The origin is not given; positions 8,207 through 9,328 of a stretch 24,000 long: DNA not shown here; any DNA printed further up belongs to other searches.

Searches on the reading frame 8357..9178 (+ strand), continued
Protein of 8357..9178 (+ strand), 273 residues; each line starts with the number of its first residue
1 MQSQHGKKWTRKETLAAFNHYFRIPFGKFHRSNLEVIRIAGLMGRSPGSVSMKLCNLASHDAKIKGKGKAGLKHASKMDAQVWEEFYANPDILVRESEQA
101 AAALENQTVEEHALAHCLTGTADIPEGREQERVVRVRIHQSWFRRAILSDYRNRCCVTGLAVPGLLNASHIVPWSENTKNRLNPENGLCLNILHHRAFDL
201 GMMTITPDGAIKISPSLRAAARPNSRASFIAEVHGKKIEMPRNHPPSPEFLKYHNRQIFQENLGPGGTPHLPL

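Call 59: search_protein_families(library=pfam, alignment_id=A3, max_evalue=0.00001)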
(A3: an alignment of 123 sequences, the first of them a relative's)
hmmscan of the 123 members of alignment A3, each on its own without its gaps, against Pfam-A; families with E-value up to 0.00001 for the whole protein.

A. member 1, L092:3-560:- (186 aa): 2 families
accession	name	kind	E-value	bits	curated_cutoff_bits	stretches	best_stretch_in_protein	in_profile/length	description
PF00270.35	DEAD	-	6.6e-35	120.7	26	1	64-186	1-122/167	DEAD/DEAH box helicase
PF04851.21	ResIII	-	8.6e-06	26.2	22.5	1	83-169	29-111/164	Type III restriction enzyme, res subunit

B. families by the number of members that match (of 123 scanned): 77 families (the first 25 are shown)
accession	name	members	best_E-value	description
PF00145.23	DNA_methylase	9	2.1e-84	C-5 cytosine-specific DNA methylase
PF03852.21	Vsr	6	4.6e-36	DNA mismatch endonuclease Vsr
PF01850.27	PIN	4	4e-18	PIN domain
PF09561.16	RE_HpaII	3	2.3e-103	HpaII restriction endonuclease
PF19864.5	Radical_SAM_N2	2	5.6e-31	Radical SAM proteins, N-terminal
PF07685.20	GATase_3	2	4.2e-27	CobB/CobQ-like glutamine amidotransferase domain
PF09019.17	EcoRII-C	2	1.7e-20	EcoRII C terminal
PF00226.36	DnaJ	2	6.7e-20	DnaJ domain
PF04055.27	Radical_SAM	2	1.3e-14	Radical SAM superfamily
PF12686.12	DUF3800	2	6.7e-10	Protein of unknown function (DUF3800)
PF04851.21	ResIII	2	8e-08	Type III restriction enzyme, res subunit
PF00311.23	PEPcase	1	3.9e-168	Phosphoenolpyruvate carboxylase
PF09553.16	RE_Eco47II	1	2.3e-82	Eco47II restriction endonuclease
PF09848.15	SLFN-g3_helicase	1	5.2e-69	Schlafen group 3, DNA/RNA helicase domain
PF01087.27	GalP_UDP_transf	1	8.9e-64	Galactose-1-phosphate uridyl transferase, N-terminal domain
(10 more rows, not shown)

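Call 71: search_solved_structures(query=A1, max_evalue=1)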
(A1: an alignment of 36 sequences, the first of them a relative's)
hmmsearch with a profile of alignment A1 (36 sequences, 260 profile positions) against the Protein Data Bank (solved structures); distinct sequences matched with E-value up to 1: 17.
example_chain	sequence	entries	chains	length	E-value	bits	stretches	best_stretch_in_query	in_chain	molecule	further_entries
6yex_A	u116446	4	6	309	2.6e-17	66.1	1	108-218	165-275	HNH endonuclease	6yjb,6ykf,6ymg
5t3u_A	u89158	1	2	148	0.0017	20.8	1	13-103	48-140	PTS system, IIA component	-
4i09_A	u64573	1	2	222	0.21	14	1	4-63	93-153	Catabolite gene activator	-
1hw5_A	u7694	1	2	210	0.3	13.4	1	4-63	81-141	CATABOLITE GENE ACTIVATOR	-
4i02_A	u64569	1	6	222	0.33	13.3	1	4-64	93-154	Catabolite gene activator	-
1o3q_A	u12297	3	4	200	0.51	12.7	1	4-63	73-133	CATABOLITE GENE ACTIVATOR PROTEIN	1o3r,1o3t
1o3s_A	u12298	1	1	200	0.52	12.7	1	4-63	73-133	CATABOLITE GENE ACTIVATOR PROTEIN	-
1cgp_A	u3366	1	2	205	0.54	12.6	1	4-63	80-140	PROTEIN (CATABOLITE GENE ACTIVATOR PROTEIN (CAP))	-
1i6x_A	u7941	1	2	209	0.56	12.6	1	4-63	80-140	CATABOLITE GENE ACTIVATOR PROTEIN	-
1i5z_A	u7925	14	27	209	0.56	12.5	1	4-63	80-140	CATABOLITE GENE ACTIVATOR PROTEIN | CATABOLITE GENE ACTIVATOR PROTEIN (CAP) | PROTEIN (CATABOLITE GENE ACTIVATOR PROTEIN (CAP))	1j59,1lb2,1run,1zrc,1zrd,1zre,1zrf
1g6n_A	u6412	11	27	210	0.57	12.5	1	4-63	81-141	CATABOLITE GENE ACTIVATOR PROTEIN | PROTEIN (CATABOLITE GENE ACTIVATOR PROTEIN) | Catabolite gene activator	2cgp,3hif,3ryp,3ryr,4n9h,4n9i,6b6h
3qop_A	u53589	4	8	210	0.57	12.5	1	4-63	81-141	Catabolite gene activator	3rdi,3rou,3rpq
1ruo_A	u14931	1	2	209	0.58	12.5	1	4-63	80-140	PROTEIN (CATABOLITE GENE ACTIVATOR PROTEIN (CAP))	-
4hzf_A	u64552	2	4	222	0.63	12.4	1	4-63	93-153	Catabolite gene activator | cAMP-activated global transcriptional regulator CRP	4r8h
4i0b_A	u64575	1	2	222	0.66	12.3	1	4-63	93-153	Catabolite gene activator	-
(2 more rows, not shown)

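Call 80: search_protein_families(library=phrogs, proteins=[window:8357-9178:+], max_evalue=0.001)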
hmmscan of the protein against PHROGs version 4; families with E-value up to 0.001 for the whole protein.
window:8357-9178:+ (273 aa): 3 families
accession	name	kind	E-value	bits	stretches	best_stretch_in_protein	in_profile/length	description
phrog_20585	-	unknown function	3.1e-13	50.4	1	127-209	208-289/337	-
phrog_23050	-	unknown function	3.8e-08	33.9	1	131-208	267-341/383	-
phrog_21425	-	unknown function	0.00054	20.4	1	130-210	195-272/319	-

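Call 82: search_dna_similar(query=window:8357-9178:+, collection=plasmids, mode=protein, max_rows=12)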
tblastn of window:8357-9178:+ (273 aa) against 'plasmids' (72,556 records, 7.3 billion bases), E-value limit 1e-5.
Records with a match: 231; places in all: 244; records where one place covers at least 80% of the query: 3.
Best place of each record, by identity: <60% 231.
By first word of the organism name: Bacillus 75; Providencia 20; Acinetobacter 12; Pseudomonas 11; Enterobacter 9; Nostoc 7; Rhizobium 6; Roseomonas 6; Cupriavidus 5; Azospirillum 4; and 47 more.
By predicted mobility (MOB-suite, as given by PLSDB): non-mobilizable 153; conjugative 56; mobilizable 22.
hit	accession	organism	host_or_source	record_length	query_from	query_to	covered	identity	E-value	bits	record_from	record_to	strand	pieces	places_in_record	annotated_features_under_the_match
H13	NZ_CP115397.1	Hymenobacter yonginensis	whole organism,freshwater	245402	3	254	92%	44.0%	1e-56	202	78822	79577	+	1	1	HNH endonuclease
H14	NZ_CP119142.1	Neisseria gonorrhoeae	Homo sapiens,whole organism,synovial ...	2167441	7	260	93%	41.1%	3e-47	175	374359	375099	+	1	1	none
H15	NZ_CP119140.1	Neisseria gonorrhoeae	Homo sapiens,whole organism,blood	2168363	7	260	93%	41.1%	3e-47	175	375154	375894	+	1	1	none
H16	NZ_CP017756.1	Cupriavidus malaysiensis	cell culture,Lake Kulim, Kedah, Malaysia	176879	93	263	63%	32.6%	2e-10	68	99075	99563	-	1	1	HNH endonuclease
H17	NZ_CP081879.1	Exiguobacterium acetylicum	Environment,soil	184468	81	263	67%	28.6%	8e-9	63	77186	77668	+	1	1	HNH endonuclease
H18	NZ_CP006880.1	Rhizobium gallicum bv. gallicum R602sp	Phaseolus vulgaris,whole ...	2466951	121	249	47%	39.6%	5e-11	70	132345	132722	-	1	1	record has no annotation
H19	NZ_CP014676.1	Kozakia baliensis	palm brown sugar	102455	105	256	56%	33.5%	2e-8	62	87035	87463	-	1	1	HNH endonuclease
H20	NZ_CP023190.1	Acetobacter pomorum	Drosophila melanogaster,isolation,gut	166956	105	256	56%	33.5%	2e-8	62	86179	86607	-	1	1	HNH endonuclease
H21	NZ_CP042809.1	Acetobacter oryzoeni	vinegar,vinegar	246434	105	256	56%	33.5%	2e-8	62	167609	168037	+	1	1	HNH endonuclease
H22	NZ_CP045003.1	Pseudomonas aeruginosa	Homo sapiens,single cell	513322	129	272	53%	35.4%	3e-8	62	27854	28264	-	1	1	HNH endonuclease signature motif containing protein | class I SAM-dependent DNA methyltransferase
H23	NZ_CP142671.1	Bacillus albus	cell culture,soil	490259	85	260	64%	28.8%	1e-9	66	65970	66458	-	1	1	HNH endonuclease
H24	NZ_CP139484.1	Bacillus sp. RA(2023)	mixed culture,soil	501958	85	260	64%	28.8%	1e-9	66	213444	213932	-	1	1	HNH endonuclease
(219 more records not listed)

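Call 83: get_annotated_region(hit=H14, flank=5000)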
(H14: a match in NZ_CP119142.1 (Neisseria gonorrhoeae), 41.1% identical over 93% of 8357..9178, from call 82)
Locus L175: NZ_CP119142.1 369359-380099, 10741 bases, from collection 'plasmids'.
description: Neisseria gonorrhoeae strain 2022NG-0032 plasmid p2022NG-0032_1, complete sequence
organism: Neisseria gonorrhoeae (NCBI taxid 485)
taxonomy: Bacteria; Pseudomonadota; Betaproteobacteria; Neisseriales; Neisseriaceae; Neisseria; Neisseria gonorrhoeae
host: -; source: Homo sapiens,whole organism,synovial fluid; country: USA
typing (MOB-suite, as given by PLSDB): non-mobilizable
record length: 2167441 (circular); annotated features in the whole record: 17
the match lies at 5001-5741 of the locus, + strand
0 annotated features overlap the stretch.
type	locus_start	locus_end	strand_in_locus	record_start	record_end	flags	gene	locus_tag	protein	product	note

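Call 84: get_annotated_region(hit=H13, flank=5000)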
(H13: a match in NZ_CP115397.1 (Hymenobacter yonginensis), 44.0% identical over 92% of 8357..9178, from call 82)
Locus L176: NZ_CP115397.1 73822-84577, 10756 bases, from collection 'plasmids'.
description: Hymenobacter yonginensis strain KCTC 22745 plasmid unnamed2, complete sequence
organism: Hymenobacter yonginensis (NCBI taxid 748197)
taxonomy: Bacteria; Bacteroidota; Cytophagia; Cytophagales; Hymenobacteraceae; Hymenobacter; Hymenobacter yonginensis
host: -; source: whole organism,freshwater; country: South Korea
typing (MOB-suite, as given by PLSDB): non-mobilizable
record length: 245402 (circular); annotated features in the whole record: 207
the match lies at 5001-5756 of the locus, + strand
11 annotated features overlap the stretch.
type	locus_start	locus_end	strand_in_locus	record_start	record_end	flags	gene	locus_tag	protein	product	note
CDS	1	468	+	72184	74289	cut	-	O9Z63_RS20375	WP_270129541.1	relaxase/mobilization nuclease domain-containing protein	-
CDS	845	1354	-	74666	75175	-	-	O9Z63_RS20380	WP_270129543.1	hypothetical protein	-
CDS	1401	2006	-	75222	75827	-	-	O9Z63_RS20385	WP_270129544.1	hypothetical protein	-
CDS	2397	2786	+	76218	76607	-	-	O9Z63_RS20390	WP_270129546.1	helix-turn-helix transcriptional regulator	-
CDS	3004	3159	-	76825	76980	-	-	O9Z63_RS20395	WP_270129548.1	hypothetical protein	-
CDS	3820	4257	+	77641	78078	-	-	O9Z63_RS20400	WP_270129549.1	hypothetical protein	-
CDS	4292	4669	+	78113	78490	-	-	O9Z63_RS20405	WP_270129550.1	hypothetical protein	-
CDS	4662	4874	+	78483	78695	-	-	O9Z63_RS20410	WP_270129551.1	hypothetical protein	-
CDS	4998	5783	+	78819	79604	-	-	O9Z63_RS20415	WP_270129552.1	HNH endonuclease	-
CDS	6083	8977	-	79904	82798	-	-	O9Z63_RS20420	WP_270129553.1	UvrD-helicase domain-containing protein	-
CDS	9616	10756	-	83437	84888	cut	-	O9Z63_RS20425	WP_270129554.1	hypothetical protein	-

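Call 86: search_protein_families(library=pfam, proteins=[L175:1592-2089:-, L175:2374-2733:+, L175:2869-3963:+, L175:3956-4393:+, L175:4332-4733:+, L175:4651-4992:+, L175:4998-5747:+, L175:5838-8201:+, L082:8865-9920:+, L175:8522-8869:+], max_evalue=0.001)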
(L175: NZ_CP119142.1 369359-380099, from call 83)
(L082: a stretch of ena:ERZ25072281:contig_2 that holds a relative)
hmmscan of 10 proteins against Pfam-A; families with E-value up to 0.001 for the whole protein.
L175:1592-2089:- (165 aa): 0 families

L175:2374-2733:+ (119 aa): 1 family
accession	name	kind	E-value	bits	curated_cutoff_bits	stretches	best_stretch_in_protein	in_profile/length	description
PF00453.23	Ribosomal_L20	-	6.5e-49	165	30.8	1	3-109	1-107/107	Ribosomal protein L20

L175:2869-3963:+ (364 aa): 2 families
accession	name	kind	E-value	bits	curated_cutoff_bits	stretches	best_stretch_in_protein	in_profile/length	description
PF01409.25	tRNA-synt_2d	-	3.1e-104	348.3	19.8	1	127-363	2-246/246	tRNA synthetases class II core domain (F)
PF02912.23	Phe_tRNA-synt_N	-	1.3e-24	86.4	22.3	1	55-122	2-69/69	Aminoacyl tRNA synthetase class II, N-terminal domain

L175:3956-4393:+ (145 aa): 3 families
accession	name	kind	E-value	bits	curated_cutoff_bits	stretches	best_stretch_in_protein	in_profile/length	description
PF03852.21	Vsr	-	7.5e-39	131.9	27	1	9-82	1-74/74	DNA mismatch endonuclease Vsr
PF04480.18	DUF559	-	4.2e-06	27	20.6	1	101-142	67-108/109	Protein of unknown function (DUF559)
PF18741.7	MTES_1575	-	7.5e-06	26.4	38.2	0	99-140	53-94/96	REase_MTES_1575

L175:4332-4733:+ (133 aa): 1 family
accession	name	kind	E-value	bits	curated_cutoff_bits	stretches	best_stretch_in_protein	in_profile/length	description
PF00145.23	DNA_methylase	-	1e-20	74.9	22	1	61-128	1-67/324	C-5 cytosine-specific DNA methylase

L175:4651-4992:+ (113 aa): 0 families

L175:4998-5747:+ (249 aa): 1 family
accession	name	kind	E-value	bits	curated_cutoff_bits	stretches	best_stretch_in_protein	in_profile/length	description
PF13391.12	HNH_2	-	7.4e-14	51.8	21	1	146-197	1-66/66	HNH endonuclease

L175:5838-8201:+ (787 aa): 5 families
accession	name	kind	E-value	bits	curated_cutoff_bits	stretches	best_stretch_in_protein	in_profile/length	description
PF03483.22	B3_4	-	8e-68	227.9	29.3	1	214-386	2-174/174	B3/4 domain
PF17759.6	tRNA_synthFbeta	-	5.1e-64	216.1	22.4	1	473-679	1-214/214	Phenylalanyl tRNA synthetase beta chain CLM domain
PF03147.19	FDX-ACB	-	1.1e-24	87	31.1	1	694-786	1-94/94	Ferredoxin-fold anticodon binding domain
PF01588.26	tRNA_bind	-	1e-22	80.5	27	1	45-146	1-95/96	Putative tRNA binding domain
PF03484.21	B5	-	1.5e-22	80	28.6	1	407-470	3-67/67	tRNA synthetase B5 domain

L082:8865-9920:+ (351 aa): 0 families

L175:8522-8869:+ (115 aa): 0 families

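Call 94: search_protein_families(library=padloc, proteins=[L082:8865-9920:+, L082:9901-11361:-, L082:11358-11750:-, L086:2280-3998:+], max_evalue=0.00001)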
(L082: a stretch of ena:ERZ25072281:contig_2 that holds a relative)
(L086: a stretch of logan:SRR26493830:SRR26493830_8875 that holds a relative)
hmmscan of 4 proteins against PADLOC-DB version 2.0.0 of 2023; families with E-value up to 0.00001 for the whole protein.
L082:8865-9920:+ (351 aa): 0 families

L082:9901-11361:- (486 aa): 29 families (the best 25 are shown)
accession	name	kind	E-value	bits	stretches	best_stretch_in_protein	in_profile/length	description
PDLC00855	E1-E2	-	1.1e-17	62.3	1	192-297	295-404/579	E1-E2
PDLC00837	E1-E2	-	2.5e-15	54.2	1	194-312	320-441/593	E1-E2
PDLC00850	E1-E2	-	3.7e-15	53.4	1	195-300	311-414/566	E1-E2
PDLC00829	E1-E2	-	4.2e-15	53.8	1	195-320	167-291/426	E1-E2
PDLC00828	E1-E2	-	3.6e-14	50.8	1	196-318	172-293/431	E1-E2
PDLC00844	E1-E2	-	5.9e-14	49.6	1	193-320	270-396/489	E1-E2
PDLC00848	E1-E2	-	9e-14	48.6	1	192-299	367-473/607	E1-E2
PDLC00832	E1-E2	-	9.1e-14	48.5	1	186-276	324-414/588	E1-E2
PDLC00836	E1-E2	-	1.8e-12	44.6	1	194-313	336-455/602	E1-E2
PDLC00839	E1-E2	-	1e-11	41.8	1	185-288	357-458/602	E1-E2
PDLC00849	E1-E2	-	1.9e-11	41.3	1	199-300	333-433/582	E1-E2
PDLC00847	E1-E2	-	2.3e-11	40.8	1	197-324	284-409/523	E1-E2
PDLC00854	E1-E2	-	3.2e-11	40.8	1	194-309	356-472/605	E1-E2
PDLC00856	E1-E2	-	3.9e-11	40.1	1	199-318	322-441/573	E1-E2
PDLC00846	E1-E2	-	6e-11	39.6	1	198-310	316-429/587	E1-E2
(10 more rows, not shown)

L082:11358-11750:- (130 aa): 0 families

L086:2280-3998:+ (572 aa): 15 families
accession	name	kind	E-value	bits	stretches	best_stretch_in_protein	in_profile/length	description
PDLC04105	HerA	-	9.3e-131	435.2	1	18-565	8-573/576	-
PDLC02188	HerA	-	1.5e-78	263.1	2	325-562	331-577/578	-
PDLC04102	HerA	-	1.7e-74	249.3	2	332-549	418-642/654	-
PDLC04098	HerA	-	4.7e-72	241.6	2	291-562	404-684/686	-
PDLC04104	HerA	-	9.9e-71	236.5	1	232-566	29-376/379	-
PDLC04106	HerA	-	2.3e-62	209.5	2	322-563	417-664/667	-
PDLC02185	HerA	-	1.3e-50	170.7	2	364-547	402-582/585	-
PDLC04100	HerA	-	8.6e-48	161.4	2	370-548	402-576/580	-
PDLC04103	HerA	-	2.5e-38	129.8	2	327-546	357-576/579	-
PDLC04097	HerA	-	2.7e-33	113.5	2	371-546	435-613/618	-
PDLC04101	HerA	-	1.2e-25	88.1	1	18-385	10-395/400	-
PDLC04140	mad8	-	8.4e-20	69.5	1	176-524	27-299/314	mads_8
PDLC04107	HerA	-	6.8e-15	52.9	1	20-304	12-305/306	-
PDLC01055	HerA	-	2.7e-14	50.9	1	397-484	405-485/532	Type III coevolved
PDLC04099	HerA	-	2.8e-10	37.8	1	18-225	8-210/214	-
